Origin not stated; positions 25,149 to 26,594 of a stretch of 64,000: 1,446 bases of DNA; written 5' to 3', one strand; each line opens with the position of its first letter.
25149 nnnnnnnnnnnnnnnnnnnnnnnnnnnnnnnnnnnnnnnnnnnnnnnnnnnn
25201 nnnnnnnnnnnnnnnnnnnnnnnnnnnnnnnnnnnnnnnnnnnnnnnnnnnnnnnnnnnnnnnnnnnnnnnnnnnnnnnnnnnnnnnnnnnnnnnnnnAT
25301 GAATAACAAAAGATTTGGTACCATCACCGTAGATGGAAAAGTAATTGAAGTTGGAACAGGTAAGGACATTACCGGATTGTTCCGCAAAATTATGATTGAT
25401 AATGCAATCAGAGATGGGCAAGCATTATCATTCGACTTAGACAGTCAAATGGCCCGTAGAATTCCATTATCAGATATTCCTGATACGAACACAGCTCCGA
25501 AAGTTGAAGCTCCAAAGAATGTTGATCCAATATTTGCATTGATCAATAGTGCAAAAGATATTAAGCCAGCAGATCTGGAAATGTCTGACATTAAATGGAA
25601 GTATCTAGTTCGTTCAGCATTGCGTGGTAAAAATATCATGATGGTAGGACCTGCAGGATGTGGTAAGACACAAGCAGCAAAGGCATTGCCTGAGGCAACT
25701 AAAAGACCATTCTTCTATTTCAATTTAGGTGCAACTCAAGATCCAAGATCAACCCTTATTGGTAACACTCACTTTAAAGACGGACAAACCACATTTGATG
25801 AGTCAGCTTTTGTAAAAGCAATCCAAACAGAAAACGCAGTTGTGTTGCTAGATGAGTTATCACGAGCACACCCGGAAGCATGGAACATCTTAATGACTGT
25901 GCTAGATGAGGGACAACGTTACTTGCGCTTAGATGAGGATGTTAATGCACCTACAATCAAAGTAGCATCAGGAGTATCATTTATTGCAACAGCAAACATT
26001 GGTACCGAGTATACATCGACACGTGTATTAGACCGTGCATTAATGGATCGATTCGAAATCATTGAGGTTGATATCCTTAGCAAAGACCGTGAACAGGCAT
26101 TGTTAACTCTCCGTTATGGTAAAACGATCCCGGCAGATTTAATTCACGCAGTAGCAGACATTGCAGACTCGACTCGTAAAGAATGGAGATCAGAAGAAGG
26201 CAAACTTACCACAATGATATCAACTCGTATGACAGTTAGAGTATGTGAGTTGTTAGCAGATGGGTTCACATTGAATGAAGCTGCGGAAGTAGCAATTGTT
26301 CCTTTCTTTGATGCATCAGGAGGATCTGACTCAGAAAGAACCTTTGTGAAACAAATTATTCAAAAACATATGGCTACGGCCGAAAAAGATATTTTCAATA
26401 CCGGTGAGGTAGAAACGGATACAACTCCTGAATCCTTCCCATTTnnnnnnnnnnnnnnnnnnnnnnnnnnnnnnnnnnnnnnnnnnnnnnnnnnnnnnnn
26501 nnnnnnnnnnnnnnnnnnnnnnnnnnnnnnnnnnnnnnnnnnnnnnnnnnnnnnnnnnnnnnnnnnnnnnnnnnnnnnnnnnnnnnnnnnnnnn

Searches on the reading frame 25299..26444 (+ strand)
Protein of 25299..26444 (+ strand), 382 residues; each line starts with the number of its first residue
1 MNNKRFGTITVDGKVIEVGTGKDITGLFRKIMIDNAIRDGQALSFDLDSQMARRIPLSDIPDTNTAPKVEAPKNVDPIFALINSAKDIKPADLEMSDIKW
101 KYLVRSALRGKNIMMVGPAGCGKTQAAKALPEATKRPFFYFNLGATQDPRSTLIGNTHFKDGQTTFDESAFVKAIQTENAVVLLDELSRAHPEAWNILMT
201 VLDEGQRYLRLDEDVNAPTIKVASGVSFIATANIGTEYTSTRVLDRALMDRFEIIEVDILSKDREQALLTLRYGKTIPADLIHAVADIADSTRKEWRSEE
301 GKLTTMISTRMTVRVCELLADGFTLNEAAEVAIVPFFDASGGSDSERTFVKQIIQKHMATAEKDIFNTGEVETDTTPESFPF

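Call 58: search_protein_families(library=pfam, proteins=[window:25299-26444:+], max_evalue=0.01)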
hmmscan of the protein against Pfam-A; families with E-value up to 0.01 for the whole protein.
window:25299-26444:+ (382 aa): 11 families
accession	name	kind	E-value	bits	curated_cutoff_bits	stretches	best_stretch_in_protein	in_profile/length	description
PF07728.20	AAA_5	-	3.9e-22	79.2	22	1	112-252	1-139/139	AAA domain (dynein-related subfamily)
PF00004.35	AAA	-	3.5e-10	40.9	21.2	1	113-255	1-126/131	ATPase family associated with various cellular activities (AAA)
PF07724.20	AAA_2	-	1.6e-09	38.4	27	1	112-243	5-134/166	AAA domain (Cdc48 subfamily)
PF20030.5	bpMoxR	-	2.3e-06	27.3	27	1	106-270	27-179/205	MoxR domain in the MoxR-vWA-beta-propeller ternary systems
PF08406.16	CbbQ_C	-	1.6e-05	25.5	20.6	1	276-334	10-65/85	CbbQ/NirQ/NorQ C-terminal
PF00158.32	Sigma54_activat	-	5e-05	23.5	20.2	1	106-211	18-125/168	Sigma-54 interaction domain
PF07726.17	AAA_3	-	6.6e-05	23.2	27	1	113-253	2-130/131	ATPase family associated with various cellular activities (AAA)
PF13173.12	AAA_14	-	0.00029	21.3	27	1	111-207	3-90/129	AAA domain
PF13401.12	AAA_22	-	0.00082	20.1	27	1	111-203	6-109/130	AAA domain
PF01078.27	Mg_chelatase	-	0.0018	18.2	20.3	0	108-132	20-44/207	Magnesium chelatase, subunit ChlI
PF13245.12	AAA_19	-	0.0094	16.6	25.1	0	104-132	5-33/134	AAA domain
